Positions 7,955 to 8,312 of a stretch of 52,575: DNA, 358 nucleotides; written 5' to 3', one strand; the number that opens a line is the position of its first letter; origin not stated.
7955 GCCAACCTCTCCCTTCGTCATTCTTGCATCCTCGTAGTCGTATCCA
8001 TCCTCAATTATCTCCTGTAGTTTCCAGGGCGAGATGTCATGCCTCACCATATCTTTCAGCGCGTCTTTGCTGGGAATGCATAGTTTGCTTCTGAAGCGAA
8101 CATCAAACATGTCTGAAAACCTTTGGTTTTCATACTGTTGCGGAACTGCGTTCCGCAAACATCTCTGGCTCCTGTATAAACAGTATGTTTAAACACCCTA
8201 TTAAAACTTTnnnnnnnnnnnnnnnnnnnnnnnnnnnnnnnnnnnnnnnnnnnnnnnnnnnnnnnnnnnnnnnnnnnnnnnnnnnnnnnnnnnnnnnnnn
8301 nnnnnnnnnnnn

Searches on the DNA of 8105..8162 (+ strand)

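Call 54: build_rna_model(alignment_id=A1, structure=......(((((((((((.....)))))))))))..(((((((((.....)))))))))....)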
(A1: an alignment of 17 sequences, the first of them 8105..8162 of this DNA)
Model R1 built from alignment A1 (17 sequences, 62 columns); structure: as given.
model positions 58; base pairs 20; branch points 1; effective number of sequences 3.8; information 0.961 bits per position. Calibrated on 0.2 Mb of random sequence (short: E-values are rough).
structure used (alignment columns):
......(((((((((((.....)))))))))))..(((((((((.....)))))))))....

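Call 55: search_with_rna_model(model_id=R1, source=window, filters=off, max_evalue=10)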
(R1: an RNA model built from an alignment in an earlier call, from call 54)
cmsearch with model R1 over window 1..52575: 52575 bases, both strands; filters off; matches with E-value up to 10: 42.
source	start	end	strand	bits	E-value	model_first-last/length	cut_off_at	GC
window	8105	8162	+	83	1.6e-19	1-58/58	no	0.41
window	31781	31838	+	81.6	4e-19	1-58/58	no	0.26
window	31473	31530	+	81.5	4.2e-19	1-58/58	no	0.45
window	31575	31632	+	79.5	1.4e-18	1-58/58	no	0.22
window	31677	31734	+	76.4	9.1e-18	1-58/58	no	0.41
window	9838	9895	-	73.9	4.1e-17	1-58/58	no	0.45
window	40912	40969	+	73.5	5.2e-17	1-58/58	no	0.36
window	8440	8497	+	72.1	1.2e-16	1-58/58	no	0.36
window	40732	40791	+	61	1e-13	1-58/58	no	0.37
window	31579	31636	-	53.1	1.2e-11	1-58/58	no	0.24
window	40792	40847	+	41.7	1.2e-08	7-58/58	no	0.38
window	40860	40911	+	40.4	2.6e-08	1-58/58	no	0.4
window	31785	31842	-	39.3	5.3e-08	1-58/58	no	0.28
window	40864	40921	-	37.5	1.5e-07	1-58/58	no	0.38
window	31658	31712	-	37.3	1.7e-07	1-58/58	no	0.36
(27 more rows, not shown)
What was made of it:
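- Covariance-model census of the window finds five loci and 14 full units at 23.9-83 bits (11 of them above 40 bits) (call 55).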

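Call 56: search_with_rna_model(model_id=R1, sources=[L137, L134, L135, L133], filters=off, max_evalue=10)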
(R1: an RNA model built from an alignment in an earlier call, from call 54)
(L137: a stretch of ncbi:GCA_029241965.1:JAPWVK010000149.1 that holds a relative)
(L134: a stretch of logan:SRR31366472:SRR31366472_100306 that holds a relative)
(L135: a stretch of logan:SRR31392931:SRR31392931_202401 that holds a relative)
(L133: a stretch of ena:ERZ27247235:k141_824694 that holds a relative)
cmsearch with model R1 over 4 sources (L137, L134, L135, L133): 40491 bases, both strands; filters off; matches with E-value up to 10: 16.
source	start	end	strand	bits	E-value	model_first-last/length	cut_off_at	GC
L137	10969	11026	-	82.5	1.8e-19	1-58/58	no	0.28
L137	11073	11130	-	77.8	3e-18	1-58/58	no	0.34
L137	8183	8240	-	76.5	6.5e-18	1-58/58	no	0.36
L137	10965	11022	+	39.5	3.4e-08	1-58/58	no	0.29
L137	11027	11072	-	35.8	3.4e-07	7-54/58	no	0.54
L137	11095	11153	+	34.7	6.4e-07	1-58/58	no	0.44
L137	8179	8236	+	29.8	1.3e-05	1-58/58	no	0.36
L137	11048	11072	+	17.4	0.022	7-31/58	no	0.56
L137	11025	11045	+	14.5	0.13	34-54/58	no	0.43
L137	10923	10968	-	13.3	0.27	7-55/58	no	0.37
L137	11131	11147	-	10.6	1.4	36-52/58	no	0.59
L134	778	843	+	10.1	1.9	1-58/58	no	0.42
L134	10657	10705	-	8.6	4.7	1-58/58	no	0.41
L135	5432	5480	-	8.6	4.7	1-58/58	no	0.41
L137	7978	8023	-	7.6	8.2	1-58/58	no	0.46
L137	7949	8011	+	7.4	9.6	1-58/58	no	0.32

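Call 84: search_with_rna_model(model_id=R1, sources=[L138], filters=off, max_evalue=10)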
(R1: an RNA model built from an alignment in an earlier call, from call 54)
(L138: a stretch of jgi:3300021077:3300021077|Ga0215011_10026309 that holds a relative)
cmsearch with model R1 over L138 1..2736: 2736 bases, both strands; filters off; matches with E-value up to 10: 9.
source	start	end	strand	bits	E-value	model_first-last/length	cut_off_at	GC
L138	477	531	-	8.6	0.32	1-58/58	no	0.2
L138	522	562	+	5.6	1.9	1-58/58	no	0.27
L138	1262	1273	-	5.5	2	1-58/58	no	0.33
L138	1958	2025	-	4.6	3.5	1-58/58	no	0.51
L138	999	1024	-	4.5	3.7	1-58/58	no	0.19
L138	1330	1380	-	4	4.9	1-58/58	no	0.43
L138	839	887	+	3.5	6.7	1-58/58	no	0.47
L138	1879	1920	-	3.5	6.8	1-58/58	no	0.38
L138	1229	1263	+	2.9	9.6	1-58/58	no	0.46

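Call 98: search_with_rna_model(model_id=R1, sources=[L139, L140, L141], filters=off, max_evalue=1)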
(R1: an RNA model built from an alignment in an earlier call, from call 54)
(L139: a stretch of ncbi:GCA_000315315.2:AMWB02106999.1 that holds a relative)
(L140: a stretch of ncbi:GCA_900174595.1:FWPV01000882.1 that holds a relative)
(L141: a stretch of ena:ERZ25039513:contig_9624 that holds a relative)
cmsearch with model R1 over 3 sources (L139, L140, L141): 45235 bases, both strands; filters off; matches with E-value up to 1: 0.
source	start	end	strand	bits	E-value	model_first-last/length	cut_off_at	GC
